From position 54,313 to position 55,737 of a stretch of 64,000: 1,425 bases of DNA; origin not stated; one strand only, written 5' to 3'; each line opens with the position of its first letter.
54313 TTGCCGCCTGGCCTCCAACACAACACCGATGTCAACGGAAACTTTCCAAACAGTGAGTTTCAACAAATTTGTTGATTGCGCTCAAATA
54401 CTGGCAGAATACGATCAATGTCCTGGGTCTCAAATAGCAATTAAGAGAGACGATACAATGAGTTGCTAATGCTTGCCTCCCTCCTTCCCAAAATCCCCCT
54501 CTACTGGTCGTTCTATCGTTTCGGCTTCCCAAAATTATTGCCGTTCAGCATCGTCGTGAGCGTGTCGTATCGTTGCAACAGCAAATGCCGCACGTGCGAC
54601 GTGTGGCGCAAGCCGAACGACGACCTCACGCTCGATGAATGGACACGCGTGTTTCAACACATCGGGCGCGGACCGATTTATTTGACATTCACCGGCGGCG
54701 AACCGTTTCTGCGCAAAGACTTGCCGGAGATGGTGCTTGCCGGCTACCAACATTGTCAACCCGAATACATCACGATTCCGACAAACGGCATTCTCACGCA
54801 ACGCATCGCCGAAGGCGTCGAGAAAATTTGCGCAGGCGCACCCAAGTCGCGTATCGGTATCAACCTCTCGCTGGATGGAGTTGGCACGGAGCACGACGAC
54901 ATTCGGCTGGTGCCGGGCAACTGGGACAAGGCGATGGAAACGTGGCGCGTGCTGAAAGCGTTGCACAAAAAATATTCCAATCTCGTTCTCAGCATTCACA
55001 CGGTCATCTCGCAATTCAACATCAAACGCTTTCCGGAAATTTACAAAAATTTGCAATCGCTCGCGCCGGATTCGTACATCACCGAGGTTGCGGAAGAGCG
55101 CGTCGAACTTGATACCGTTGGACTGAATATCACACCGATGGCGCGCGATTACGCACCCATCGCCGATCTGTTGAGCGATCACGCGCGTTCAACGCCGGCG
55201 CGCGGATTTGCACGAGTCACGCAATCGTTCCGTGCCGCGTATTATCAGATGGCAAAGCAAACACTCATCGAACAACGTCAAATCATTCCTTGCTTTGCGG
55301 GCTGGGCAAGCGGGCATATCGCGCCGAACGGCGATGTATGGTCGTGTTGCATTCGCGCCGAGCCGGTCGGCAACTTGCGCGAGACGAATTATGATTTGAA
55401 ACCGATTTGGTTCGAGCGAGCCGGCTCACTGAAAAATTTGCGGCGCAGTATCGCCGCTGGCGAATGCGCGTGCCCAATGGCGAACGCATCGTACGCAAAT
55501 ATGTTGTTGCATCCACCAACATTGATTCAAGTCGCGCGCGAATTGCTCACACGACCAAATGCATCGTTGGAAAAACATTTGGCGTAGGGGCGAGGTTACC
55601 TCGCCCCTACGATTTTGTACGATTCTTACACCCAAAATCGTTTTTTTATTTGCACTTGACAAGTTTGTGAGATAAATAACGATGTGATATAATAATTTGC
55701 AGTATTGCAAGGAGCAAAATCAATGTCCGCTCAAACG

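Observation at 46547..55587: Uncharacterised five-radical-SAM locus (four cobalamin-type + one SPASM/twitch-type) with metallophosphoesterase and small ORFs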

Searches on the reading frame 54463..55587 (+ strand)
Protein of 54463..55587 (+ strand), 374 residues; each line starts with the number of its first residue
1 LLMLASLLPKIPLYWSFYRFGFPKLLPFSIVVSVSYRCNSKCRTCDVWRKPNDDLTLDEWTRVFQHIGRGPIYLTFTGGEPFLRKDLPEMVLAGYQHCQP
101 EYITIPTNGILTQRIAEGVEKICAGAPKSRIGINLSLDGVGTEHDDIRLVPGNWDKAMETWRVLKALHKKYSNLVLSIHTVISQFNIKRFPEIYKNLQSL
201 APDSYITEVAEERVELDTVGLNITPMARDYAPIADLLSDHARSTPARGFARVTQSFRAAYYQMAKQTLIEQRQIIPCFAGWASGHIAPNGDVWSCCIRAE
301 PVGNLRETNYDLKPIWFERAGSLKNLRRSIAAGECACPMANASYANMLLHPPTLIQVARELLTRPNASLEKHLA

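Call 4: search_protein_families(library=pfam, proteins=[window:54463-55587:+], max_evalue=0.01)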
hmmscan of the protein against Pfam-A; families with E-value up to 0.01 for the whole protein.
window:54463-55587:+ (374 aa): 2 families
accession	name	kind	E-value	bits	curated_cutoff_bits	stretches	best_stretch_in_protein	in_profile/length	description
PF04055.27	Radical_SAM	-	1.4e-13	51.8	29.5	1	32-195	1-164/166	Radical SAM superfamily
PF13186.11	SPASM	-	7.4e-05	23.4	21.5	1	277-327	1-52/67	Iron-sulfur cluster-binding domain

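Call 5: search_protein_families(library=ncbifam, proteins=[window:54463-55587:+], max_evalue=0.01)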
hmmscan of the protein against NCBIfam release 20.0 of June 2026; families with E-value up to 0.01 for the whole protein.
window:54463-55587:+ (374 aa): 46 families (the best 25 are shown)
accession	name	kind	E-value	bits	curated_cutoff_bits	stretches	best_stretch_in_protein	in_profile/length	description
TIGR04055.1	rSAM_NirJ2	equivalog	2e-17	63.7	500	2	35-190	7-154/326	putative heme d1 biosynthesis radical SAM protein NirJ2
NF033640.1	N_Twi_rSAM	subfamily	2.6e-17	63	170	1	73-201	175-299/398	twitch domain-containing radical SAM protein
TIGR03961.1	rSAM_PTO1314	hypoth_equivalog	2.3e-16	60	306.05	1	26-190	21-171/332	PTO1314 family radical SAM protein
TIGR04545.1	rSAM_ahbD_hemeb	equivalog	1.4e-14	54.3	500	1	34-329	6-298/339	heme b synthase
TIGR04053.2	TIGR04053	equivalog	5.3e-14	52.2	395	1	28-200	8-176/366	TIGR04053 family radical SAM/SPASM domain-containing protein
TIGR04250.1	SCM_rSAM_ScmE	equivalog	1.5e-13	50.4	400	1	27-196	2-164/358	SynChlorMet cassette radical SAM/SPASM protein ScmE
TIGR03913.1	rad_SAM_trio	equivalog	3.1e-13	48.9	591.75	1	23-197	14-179/477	GDL motif peptide-associated radical SAM/SPASM maturase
TIGR02109.1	PQQ_syn_pqqE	equivalog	3.6e-13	49.2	381.35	1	26-303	5-264/358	pyrroloquinoline quinone biosynthesis protein PqqE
TIGR04303.1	GeoRSP_rSAM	equivalog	3.9e-13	49.7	400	1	27-190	4-157/325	GeoRSP system radical SAM/SPASM protein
TIGR04054.1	rSAM_NirJ1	equivalog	1.1e-12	47.2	650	1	30-195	38-195/387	putative heme d1 biosynthesis radical SAM protein NirJ1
TIGR04546.1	rSAM_ahbC_deAc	equivalog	1.6e-12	46.9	650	1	30-198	41-201/390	12,18-didecarboxysiroheme deacetylase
TIGR04051.1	rSAM_NirJ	equivalog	3.6e-12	45.9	515.45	1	34-195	8-161/354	heme d1 biosynthesis radical SAM protein NirJ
NF050035.1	rSAM_WgK_link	exception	1e-11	44.4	650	1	27-173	8-152/367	radical SAM/SPASM peptide maturase WgkB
TIGR02666.1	moaA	equivalog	1.3e-11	44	284.05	1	32-140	14-125/336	GTP 3',8-cyclase MoaA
TIGR02668.1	moaA_archaeal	equivalog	8.1e-11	41.4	325.25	1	31-199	13-175/303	GTP 3',8-cyclase MoaA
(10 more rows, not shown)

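Call 30: search_solved_structures(query=window:54463-55587:+, max_evalue=0.001)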
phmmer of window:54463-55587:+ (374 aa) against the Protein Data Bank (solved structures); distinct sequences matched with E-value up to 0.001: 5.
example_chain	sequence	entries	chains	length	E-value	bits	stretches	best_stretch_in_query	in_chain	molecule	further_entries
6efn_A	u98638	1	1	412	2.2e-07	33.4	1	24-165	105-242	Sporulation killing factor maturation protein SkfB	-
7vob_C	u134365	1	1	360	2.3e-07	33.4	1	35-195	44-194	Cytosylglucuronate decarboxylase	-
7voc_C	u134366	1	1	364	2.3e-07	33.4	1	35-195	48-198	Cytosylglucuronate decarboxylase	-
2fb2_A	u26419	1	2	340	7.3e-05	25.2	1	30-139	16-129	Molybdenum cofactor biosynthesis protein A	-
1tv7_A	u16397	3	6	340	0.00013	24.3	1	32-139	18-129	Molybdenum cofactor biosynthesis protein A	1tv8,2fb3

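Call 69: find_homologous_proteins(query=window:54463-55587:+)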
Query window:54463-55587:+ (374 aa): 3178 proteins with E <= 0.001 among 5335 candidates; the best 120 are listed.
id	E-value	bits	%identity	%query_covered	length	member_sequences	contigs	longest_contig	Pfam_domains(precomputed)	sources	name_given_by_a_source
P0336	5.1e-237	804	91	99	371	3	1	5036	PF04055.28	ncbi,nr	ncbi:MAG: radical SAM protein [candidate division KSB1 bacterium]|nr:radical SAM protein [candidate 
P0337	1.1e-235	800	91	99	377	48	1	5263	PF04055.28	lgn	-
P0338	5.9e-232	787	89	99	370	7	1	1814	PF13186.12,PF04055.28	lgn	-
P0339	2.7e-231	785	88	99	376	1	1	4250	PF04055.28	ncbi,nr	ncbi:MAG: radical SAM protein [Chloroflexota bacterium]|nr:radical SAM protein [Chloroflexota bacter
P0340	6.9e-231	784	89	99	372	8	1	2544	PF04055.28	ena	-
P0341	2.9e-230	782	88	99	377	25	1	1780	PF13186.12,PF04055.28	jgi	-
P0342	7.6e-230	781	87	99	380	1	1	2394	PF04055.28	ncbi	-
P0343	1.4e-229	780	87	99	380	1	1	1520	PF04055.28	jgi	-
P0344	6.6e-228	774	88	99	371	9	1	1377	PF04055.28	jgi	jgi:MoaA/NifB/PqqE/SkfB family radical SAM enzyme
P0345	1.8e-227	773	87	99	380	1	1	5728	PF04055.28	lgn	-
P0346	2.3e-227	772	87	99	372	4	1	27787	PF04055.28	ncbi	-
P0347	9.8e-227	770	88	99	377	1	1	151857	PF04055.28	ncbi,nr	ncbi:MAG: radical SAM protein [Chloroflexi bacterium]|nr:radical SAM protein [Chloroflexota bacteriu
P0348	6.3e-226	768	86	99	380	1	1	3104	PF04055.28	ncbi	-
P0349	4.2e-224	762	85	99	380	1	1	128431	PF04055.28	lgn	-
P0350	1.9e-223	759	85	99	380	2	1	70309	PF04055.28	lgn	-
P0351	5.6e-223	758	85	99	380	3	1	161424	PF04055.28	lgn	-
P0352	2.5e-217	739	83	99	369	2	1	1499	PF04055.28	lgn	-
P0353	2.7e-216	736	81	99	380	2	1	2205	PF04055.28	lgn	-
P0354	3.5e-215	732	81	99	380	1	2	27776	PF04055.28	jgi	jgi:MoaA/NifB/PqqE/SkfB family radical SAM enzyme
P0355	1.3e-214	730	81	99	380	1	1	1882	PF04055.28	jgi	jgi:MoaA/NifB/PqqE/SkfB family radical SAM enzyme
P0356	1.4e-214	730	81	99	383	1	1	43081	PF04055.28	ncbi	ncbi:MAG: radical SAM protein [Anaerolineae bacterium]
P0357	1.6e-214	730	85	97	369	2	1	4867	PF13186.12,PF04055.28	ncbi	-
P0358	1.7e-214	730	82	99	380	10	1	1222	PF04055.28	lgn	-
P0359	4.1e-214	729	82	98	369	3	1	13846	PF04055.28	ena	-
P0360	1.4e-213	727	81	99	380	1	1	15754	PF04055.28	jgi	jgi:MoaA/NifB/PqqE/SkfB family radical SAM enzyme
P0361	1.7e-213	727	81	99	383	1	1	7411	PF04055.28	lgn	-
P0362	1.7e-213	727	81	99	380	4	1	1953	PF13186.12,PF04055.28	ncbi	-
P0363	1.7e-213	727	82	99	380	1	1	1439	PF04055.28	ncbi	-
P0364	2.0e-213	727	82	99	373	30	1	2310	PF04055.28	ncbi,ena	-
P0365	2.2e-213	726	80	99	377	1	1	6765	PF04055.28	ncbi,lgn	-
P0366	2.4e-213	726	81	99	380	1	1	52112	PF04055.28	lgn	-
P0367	3.0e-213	726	79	99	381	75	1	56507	PF13186.12,PF04055.28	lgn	-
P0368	1.0e-212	724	81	99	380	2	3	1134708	PF04055.28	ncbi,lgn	-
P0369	1.2e-212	724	81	99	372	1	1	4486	PF04055.28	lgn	-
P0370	1.4e-212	724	80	99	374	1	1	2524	PF04055.28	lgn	-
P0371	1.9e-212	723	81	99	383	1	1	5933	PF04055.28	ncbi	ncbi:MAG: radical SAM/SPASM domain-containing protein [Rudaea sp.]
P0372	2.8e-212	723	79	99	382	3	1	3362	PF04055.28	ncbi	-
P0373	3.9e-212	722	83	99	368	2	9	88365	PF04055.28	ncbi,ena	-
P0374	8.5e-212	721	82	98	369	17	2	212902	PF04055.28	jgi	jgi:MoaA/NifB/PqqE/SkfB family radical SAM enzyme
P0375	1.7e-211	720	81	98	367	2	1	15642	PF04055.28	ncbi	-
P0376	1.9e-211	720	79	99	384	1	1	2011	PF04055.28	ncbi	-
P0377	2.9e-211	719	80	99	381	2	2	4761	PF13186.12,PF04055.28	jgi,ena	jgi:MoaA/NifB/PqqE/SkfB family radical SAM enzyme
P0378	9.5e-211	718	79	99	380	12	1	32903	PF04055.28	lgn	-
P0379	3.3e-210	716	78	99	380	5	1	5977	PF04055.28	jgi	jgi:MoaA/NifB/PqqE/SkfB family radical SAM enzyme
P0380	1.3e-209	714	82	97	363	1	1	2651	PF04055.28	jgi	jgi:MoaA/NifB/PqqE/SkfB family radical SAM enzyme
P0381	2.1e-209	713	79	99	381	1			PF04055.28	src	-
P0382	3.2e-209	713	81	97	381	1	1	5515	PF04055.28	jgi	jgi:MoaA/NifB/PqqE/SkfB family radical SAM enzyme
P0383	3.4e-209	713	79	99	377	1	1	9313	PF04055.28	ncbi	-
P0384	5.0e-209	712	82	96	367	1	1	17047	PF04055.28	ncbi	-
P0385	3.3e-208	709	79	99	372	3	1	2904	PF04055.28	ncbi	ncbi:MAG: radical SAM/SPASM domain-containing protein [Rudaea sp.]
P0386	1.7e-207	707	80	99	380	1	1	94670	PF04055.28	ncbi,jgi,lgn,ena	-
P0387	5.1e-207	705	82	97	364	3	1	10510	PF04055.28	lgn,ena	-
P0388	1.0e-206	704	82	96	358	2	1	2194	PF04055.28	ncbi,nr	ncbi:MAG: radical SAM protein, partial [Chloroflexi bacterium]|nr:radical SAM protein [Chloroflexota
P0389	2.5e-206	703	79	98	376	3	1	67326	PF04055.28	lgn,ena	-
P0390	2.0e-205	700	81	96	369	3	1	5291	PF13186.12,PF04055.28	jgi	jgi:MoaA/NifB/PqqE/SkfB family radical SAM enzyme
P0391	2.0e-205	700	80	97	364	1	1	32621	PF04055.28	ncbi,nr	ncbi:MAG: radical SAM protein [Anaerolineae bacterium]|nr:radical SAM protein [Anaerolineae bacteriu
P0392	2.1e-205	700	81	97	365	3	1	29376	PF04055.28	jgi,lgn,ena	-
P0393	4.6e-205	699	78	99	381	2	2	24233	PF13186.12,PF04055.28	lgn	-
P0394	2.3e-204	697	77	99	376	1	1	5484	PF04055.28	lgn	-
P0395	3.4e-204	696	80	97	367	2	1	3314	PF13186.12,PF04055.28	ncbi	-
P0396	1.4e-203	694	81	97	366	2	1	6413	PF04055.28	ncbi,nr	ncbi:MAG: radical SAM protein [Chloroflexi bacterium]|nr:radical SAM protein [Chloroflexota bacteriu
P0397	1.7e-202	691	79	97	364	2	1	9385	PF04055.28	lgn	-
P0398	2.4e-202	690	76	99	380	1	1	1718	PF04055.28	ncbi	-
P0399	3.1e-202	690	76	99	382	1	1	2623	PF04055.28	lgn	-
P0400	3.7e-201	686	78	98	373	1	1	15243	PF13186.12,PF04055.28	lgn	-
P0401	2.7e-200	683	79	97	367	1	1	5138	PF13186.12,PF04055.28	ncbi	-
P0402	5.4e-200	682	78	98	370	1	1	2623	PF04055.28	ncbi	-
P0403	7.3e-198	675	77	97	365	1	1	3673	PF04055.28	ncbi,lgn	-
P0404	1.4e-194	664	78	98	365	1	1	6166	PF13186.12,PF04055.28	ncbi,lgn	-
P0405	7.7e-192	655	84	87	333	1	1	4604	PF04055.28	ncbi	-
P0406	2.0e-191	654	75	97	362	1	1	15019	PF13186.12,PF04055.28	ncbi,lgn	-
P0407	6.2e-191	652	76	97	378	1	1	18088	PF04055.28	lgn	-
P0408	2.9e-190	650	78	95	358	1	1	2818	PF13186.12,PF04055.28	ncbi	-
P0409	3.4e-182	624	70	97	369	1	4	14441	PF13186.12,PF04055.28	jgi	jgi:MoaA/NifB/PqqE/SkfB family radical SAM enzyme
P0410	2.2e-181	621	72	97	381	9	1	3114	PF13186.12,PF04055.28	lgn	-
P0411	1.3e-180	619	71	96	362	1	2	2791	PF04055.28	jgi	jgi:MoaA/NifB/PqqE/SkfB family radical SAM enzyme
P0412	1.5e-180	618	71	97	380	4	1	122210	PF13186.12,PF04055.28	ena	-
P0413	2.7e-180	617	70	97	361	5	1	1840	PF13186.12,PF04055.28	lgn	-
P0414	3.2e-180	617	69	97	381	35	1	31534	PF13186.12,PF04055.28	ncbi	-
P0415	3.5e-180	617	71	96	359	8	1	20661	PF04055.28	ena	-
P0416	4.0e-180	617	70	98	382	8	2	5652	PF04055.28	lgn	-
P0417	4.2e-180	617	71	96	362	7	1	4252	PF04055.28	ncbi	-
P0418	4.2e-180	617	71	96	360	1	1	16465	PF04055.28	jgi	-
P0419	2.6e-179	614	71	96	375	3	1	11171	PF04055.28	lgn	-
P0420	3.3e-179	614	70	96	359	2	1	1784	PF04055.28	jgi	jgi:MoaA/NifB/PqqE/SkfB family radical SAM enzyme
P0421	3.5e-179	614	72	96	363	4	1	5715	PF13186.12,PF04055.28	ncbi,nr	ncbi:MAG: radical SAM protein [Caldilineae bacterium]|nr:MAG: radical SAM protein [Caldilineae bacte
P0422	4.8e-179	613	71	96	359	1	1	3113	PF04055.28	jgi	jgi:MoaA/NifB/PqqE/SkfB family radical SAM enzyme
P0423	4.9e-179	613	69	97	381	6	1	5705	PF13186.12,PF04055.28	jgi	jgi:MoaA/NifB/PqqE/SkfB family radical SAM enzyme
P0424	5.5e-179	613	69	97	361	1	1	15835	PF13186.12,PF04055.28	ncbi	-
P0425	8.8e-179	612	70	96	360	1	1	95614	PF13186.12,PF04055.28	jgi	jgi:MoaA/NifB/PqqE/SkfB family radical SAM enzyme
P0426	1.7e-178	612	69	96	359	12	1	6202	PF04055.28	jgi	jgi:MoaA/NifB/PqqE/SkfB family radical SAM enzyme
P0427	3.4e-178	611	68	97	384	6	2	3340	PF13186.12,PF04055.28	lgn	-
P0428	1.0e-177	609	70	97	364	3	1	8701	PF04055.28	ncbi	-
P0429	1.3e-177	609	70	96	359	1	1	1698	PF04055.28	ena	-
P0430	1.3e-177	609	70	96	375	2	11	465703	PF13186.12,PF04055.28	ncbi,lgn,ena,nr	ncbi:MAG: radical SAM protein [Anaerolineales bacterium]|nr:radical SAM protein [Anaerolineales bact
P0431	1.7e-177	608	69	97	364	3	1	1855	PF13186.12,PF04055.28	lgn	-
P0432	1.7e-177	608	70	95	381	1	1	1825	PF13186.12,PF04055.28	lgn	-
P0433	2.9e-177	607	70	96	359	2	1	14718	PF04055.28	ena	-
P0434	4.9e-177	607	70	96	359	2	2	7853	PF04055.28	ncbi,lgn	ncbi:MAG: radical SAM/SPASM domain-containing protein [Anaerolineae bacterium]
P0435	6.0e-177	606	70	96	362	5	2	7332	PF04055.28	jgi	jgi:MoaA/NifB/PqqE/SkfB family radical SAM enzyme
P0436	7.6e-177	606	71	97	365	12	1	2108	PF13186.12,PF04055.28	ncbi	-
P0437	7.8e-177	606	68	97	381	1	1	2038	PF13186.12,PF04055.28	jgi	jgi:MoaA/NifB/PqqE/SkfB family radical SAM enzyme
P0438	1.3e-176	605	68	97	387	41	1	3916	PF13186.12,PF04055.28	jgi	jgi:MoaA/NifB/PqqE/SkfB family radical SAM enzyme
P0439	1.3e-176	605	70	97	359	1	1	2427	PF13186.12,PF04055.28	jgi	-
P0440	1.4e-176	605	70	95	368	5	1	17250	PF13186.12,PF04055.28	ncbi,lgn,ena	-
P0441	2.4e-176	604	68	96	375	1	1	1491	PF04055.28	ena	-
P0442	2.7e-176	604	69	96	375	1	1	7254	PF04055.28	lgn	-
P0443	3.2e-176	604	68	96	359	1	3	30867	PF04055.28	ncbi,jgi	-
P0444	3.4e-176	604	70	96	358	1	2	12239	PF13186.12,PF04055.28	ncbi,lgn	-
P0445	3.5e-176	604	69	95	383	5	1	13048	PF13186.12,PF04055.28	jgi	jgi:MoaA/NifB/PqqE/SkfB family radical SAM enzyme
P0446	5.7e-176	603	67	99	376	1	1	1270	PF04055.28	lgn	-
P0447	9.9e-176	602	70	97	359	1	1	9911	PF13186.12,PF04055.28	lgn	-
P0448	1.2e-175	602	71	95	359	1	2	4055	PF13186.12,PF04055.28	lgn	-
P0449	1.2e-175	602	68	96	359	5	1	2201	PF04055.28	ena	-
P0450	1.2e-175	602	67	99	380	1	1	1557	PF13186.12,PF04055.28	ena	-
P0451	1.5e-175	602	70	96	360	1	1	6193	PF13186.12,PF04055.28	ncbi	-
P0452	2.0e-175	601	70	96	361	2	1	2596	PF04055.28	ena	-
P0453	3.5e-175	601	69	97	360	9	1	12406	PF13186.12,PF04055.28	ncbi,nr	ncbi:MAG: radical SAM protein [Caldilineales bacterium]|nr:radical SAM protein [Caldilineales bacter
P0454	3.7e-175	601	68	97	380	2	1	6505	PF13186.12,PF04055.28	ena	-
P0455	4.3e-175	600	69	96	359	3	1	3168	PF04055.28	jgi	jgi:MoaA/NifB/PqqE/SkfB family radical SAM enzyme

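Call 70: find_encoding_contigs(protein=P0430, flank=10000, max_places=2)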
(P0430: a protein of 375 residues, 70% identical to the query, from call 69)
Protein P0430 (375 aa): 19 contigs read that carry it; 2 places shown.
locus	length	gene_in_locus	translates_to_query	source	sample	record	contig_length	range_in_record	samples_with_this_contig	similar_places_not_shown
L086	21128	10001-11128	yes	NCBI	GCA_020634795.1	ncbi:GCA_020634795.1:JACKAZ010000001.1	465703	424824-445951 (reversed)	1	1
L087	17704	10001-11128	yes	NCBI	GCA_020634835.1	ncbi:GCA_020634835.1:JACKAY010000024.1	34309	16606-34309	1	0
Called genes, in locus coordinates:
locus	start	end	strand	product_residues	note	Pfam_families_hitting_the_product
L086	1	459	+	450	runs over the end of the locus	PF00275:EPSP_synthase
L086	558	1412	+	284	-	PF08501:Shikimate_dh_N, PF01488:Shikimate_DH, PF18317:SDH_C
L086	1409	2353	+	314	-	PF01156:IU_nuc_hydro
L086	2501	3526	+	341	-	PF13353:Fer4_12 (weak), PF04055:Radical_SAM, PF06463:Mob_synth_C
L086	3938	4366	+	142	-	PF01521:Fe-S_biosyn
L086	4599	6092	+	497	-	PF02310:B12-binding, PF04055:Radical_SAM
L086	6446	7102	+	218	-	PF19671:DUF6174 (faint)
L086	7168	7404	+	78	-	-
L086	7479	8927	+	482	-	PF02310:B12-binding, PF04055:Radical_SAM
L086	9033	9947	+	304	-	PF13489:Methyltransf_23, PF08241:Methyltransf_11, PF08242:Methyltransf_12, PF13649:Methyltransf_25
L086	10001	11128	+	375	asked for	PF04055:Radical_SAM, PF13186:SPASM (weak)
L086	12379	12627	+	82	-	-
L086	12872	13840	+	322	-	PF22700:MVD-like_N, PF00288:GHMP_kinases_N, PF18376:MDD_C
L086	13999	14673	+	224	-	PF00027:cNMP_binding, PF13545:HTH_Crp_2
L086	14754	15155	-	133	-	-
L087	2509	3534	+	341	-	PF13353:Fer4_12 (weak), PF04055:Radical_SAM, PF06463:Mob_synth_C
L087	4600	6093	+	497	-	PF02310:B12-binding, PF04055:Radical_SAM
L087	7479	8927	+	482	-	PF02310:B12-binding, PF04055:Radical_SAM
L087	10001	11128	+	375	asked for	PF04055:Radical_SAM, PF13186:SPASM (weak)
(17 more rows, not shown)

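Call 71: find_encoding_contigs(protein=P0412, flank=10000, max_places=2)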
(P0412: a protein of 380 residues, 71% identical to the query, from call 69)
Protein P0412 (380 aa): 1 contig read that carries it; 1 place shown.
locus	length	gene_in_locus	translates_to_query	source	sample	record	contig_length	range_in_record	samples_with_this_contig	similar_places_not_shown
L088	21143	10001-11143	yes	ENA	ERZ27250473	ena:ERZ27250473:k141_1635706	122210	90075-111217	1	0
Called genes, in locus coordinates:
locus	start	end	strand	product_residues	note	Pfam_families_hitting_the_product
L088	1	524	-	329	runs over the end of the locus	PF01208:URO-D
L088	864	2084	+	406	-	PF07690:MFS_1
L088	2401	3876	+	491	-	PF02310:B12-binding, PF04055:Radical_SAM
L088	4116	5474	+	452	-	PF02310:B12-binding, PF04055:Radical_SAM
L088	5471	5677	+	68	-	-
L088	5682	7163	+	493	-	PF02310:B12-binding, PF04055:Radical_SAM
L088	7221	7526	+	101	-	PF01909:NTP_transf_2, PF18765:Polbeta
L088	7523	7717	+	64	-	-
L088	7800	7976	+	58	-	-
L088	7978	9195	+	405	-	-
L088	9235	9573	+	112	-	PF01909:NTP_transf_2, PF18765:Polbeta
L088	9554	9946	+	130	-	PF05168:HEPN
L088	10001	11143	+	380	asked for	PF04055:Radical_SAM, PF13186:SPASM (weak)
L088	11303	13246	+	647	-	PF16697:Yop-YscD_cpl, PF00498:FHA, PF11611:DUF4352 (faint), PF26549:Tricorn_N, PF26550:Tricorn_2nd (weak), PF07676:PD40, PF26549:Tricorn_N, PF07676:PD40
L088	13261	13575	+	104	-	-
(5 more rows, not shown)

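Call 72: find_encoding_contigs(protein=P0425, flank=10000, max_places=2)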
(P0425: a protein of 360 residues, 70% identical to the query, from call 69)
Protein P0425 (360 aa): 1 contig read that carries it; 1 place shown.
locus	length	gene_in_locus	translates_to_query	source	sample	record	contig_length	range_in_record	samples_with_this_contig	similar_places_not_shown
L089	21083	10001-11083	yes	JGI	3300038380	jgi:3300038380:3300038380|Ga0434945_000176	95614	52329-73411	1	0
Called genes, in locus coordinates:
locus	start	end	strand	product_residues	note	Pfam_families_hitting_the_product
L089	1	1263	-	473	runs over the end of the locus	PF03990:DUF348, PF07501:G5, PF06725:3D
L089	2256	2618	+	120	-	PF01521:Fe-S_biosyn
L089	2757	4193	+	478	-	PF02310:B12-binding, PF04055:Radical_SAM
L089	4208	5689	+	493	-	PF02310:B12-binding, PF04055:Radical_SAM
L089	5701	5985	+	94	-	PF21748:UPF0150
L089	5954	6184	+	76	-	PF07927:HicA_toxin (weak)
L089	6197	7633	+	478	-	PF02310:B12-binding, PF04055:Radical_SAM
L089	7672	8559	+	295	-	-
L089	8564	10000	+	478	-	PF02310:B12-binding, PF04055:Radical_SAM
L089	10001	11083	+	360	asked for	PF04055:Radical_SAM, PF13186:SPASM (weak)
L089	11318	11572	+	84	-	PF02604:PhdYeFM_antitox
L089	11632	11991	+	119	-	PF01850:PIN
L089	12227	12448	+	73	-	PF02604:PhdYeFM_antitox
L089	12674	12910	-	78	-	PF01176:eIF-1a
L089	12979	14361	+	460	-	PF03417:AAT (weak)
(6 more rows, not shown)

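Call 78: search_protein_families(library=padloc, proteins=[window:54463-55587:+], max_evalue=0.001)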
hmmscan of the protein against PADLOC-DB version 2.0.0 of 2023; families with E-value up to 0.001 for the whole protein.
window:54463-55587:+ (374 aa): 2 families
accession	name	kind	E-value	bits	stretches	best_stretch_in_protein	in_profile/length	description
PDLC02903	pVip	-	1e-10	39.5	1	32-190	4-154/257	Viperins not associated with kinases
PDLC02904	pVip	-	1.1e-08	33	1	35-203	10-168/262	Viperins associated with kinases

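Call 80: predict_structure(alignment_id=A3)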
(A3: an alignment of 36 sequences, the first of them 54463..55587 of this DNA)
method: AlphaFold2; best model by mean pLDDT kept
length: 374 residues; sequences in the alignment: 36
mean_pLDDT: 80.0   pTM: 0.82
mean pLDDT of the five models: 80.0, 77.8, 76.0, 75.0, 73.4
residues with pLDDT >= 90: 133; 70-90: 159; 50-70: 50; < 50: 32
segments of 3 or more residues with pLDDT < 50: 1-7, 37-50, 369-374
pLDDT, mean of each block of 10 residues (from residue 1): 45 72 75 61 38 82 91 81 92 95 90 95 96 93 86 94 97 94 89 92 84 55 84 92 78 84 86 68 80 68 91 90 83 60 66 84 67 32
secondary structure, 60 per line:
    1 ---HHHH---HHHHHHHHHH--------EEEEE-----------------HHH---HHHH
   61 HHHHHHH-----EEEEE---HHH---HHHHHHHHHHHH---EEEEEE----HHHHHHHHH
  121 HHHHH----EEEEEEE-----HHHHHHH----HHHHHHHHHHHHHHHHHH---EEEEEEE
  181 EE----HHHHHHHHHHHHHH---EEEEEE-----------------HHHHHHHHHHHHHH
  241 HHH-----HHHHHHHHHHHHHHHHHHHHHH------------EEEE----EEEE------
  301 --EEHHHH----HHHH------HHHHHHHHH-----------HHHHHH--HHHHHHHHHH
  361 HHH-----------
elements in order: H4-7 H11-20 E29-33 H57-67 E73-77 H87-98 E102-107 H112-125 E130-136 H142-148 H153-170 E174-182 H187-200 E204-209 H227-243 H249-270 E283-286 E291-294 H305-308 H313-316 H323-331 H343-348 H351-363
